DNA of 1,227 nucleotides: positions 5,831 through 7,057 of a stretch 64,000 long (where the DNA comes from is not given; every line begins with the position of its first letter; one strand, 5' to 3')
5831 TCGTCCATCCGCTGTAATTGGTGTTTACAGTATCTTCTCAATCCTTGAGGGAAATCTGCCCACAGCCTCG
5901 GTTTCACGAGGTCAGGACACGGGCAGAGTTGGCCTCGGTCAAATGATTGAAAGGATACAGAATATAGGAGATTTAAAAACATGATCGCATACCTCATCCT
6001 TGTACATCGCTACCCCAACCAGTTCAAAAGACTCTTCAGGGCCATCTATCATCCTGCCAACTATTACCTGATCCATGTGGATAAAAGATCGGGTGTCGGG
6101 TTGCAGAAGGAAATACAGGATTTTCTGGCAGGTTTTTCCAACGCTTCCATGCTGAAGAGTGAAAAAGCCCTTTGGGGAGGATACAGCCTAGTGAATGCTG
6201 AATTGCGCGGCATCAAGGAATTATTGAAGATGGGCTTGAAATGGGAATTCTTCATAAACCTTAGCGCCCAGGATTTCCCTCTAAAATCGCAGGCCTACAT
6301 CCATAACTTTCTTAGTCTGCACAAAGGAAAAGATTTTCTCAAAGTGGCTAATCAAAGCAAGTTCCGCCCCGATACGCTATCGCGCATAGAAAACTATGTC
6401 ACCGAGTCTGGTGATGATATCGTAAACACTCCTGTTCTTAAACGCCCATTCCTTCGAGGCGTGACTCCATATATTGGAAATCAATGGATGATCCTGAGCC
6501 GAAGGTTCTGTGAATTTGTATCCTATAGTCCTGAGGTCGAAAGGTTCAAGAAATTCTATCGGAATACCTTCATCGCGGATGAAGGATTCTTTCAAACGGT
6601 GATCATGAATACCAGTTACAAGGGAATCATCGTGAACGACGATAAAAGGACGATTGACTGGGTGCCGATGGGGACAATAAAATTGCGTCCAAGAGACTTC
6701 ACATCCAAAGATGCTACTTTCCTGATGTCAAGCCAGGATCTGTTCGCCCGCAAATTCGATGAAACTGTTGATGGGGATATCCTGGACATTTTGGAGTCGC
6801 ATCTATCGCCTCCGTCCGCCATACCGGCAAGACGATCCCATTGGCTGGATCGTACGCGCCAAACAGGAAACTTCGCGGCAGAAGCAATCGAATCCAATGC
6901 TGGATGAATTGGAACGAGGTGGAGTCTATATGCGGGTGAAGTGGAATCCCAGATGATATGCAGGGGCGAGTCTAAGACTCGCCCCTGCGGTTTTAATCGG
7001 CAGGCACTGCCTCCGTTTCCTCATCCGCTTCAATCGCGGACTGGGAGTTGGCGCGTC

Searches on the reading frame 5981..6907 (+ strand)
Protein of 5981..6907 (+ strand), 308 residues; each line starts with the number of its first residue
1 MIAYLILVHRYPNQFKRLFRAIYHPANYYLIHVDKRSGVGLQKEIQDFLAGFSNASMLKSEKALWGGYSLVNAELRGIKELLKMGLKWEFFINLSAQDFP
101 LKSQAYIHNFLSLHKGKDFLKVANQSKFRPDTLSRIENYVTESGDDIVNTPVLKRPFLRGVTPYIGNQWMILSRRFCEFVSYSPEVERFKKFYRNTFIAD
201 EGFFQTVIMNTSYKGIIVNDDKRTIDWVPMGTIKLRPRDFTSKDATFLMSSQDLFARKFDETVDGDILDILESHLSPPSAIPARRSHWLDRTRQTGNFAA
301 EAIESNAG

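Call 39: search_protein_families(library=padloc, proteins=[window:5981-6907:+], max_evalue=0.000001)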
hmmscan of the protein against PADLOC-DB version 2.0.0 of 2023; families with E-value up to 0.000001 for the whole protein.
window:5981-6907:+ (308 aa): 0 families

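Call 40: search_protein_families(library=pfam, proteins=[window:5981-6907:+], max_evalue=0.0001)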
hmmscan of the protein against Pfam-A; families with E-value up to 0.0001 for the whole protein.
window:5981-6907:+ (308 aa): 1 family
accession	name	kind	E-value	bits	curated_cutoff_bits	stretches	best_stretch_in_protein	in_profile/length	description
PF02485.27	Branch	-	2.9e-41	142.1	23.4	1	2-241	1-242/250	Core-2/I-Branching enzyme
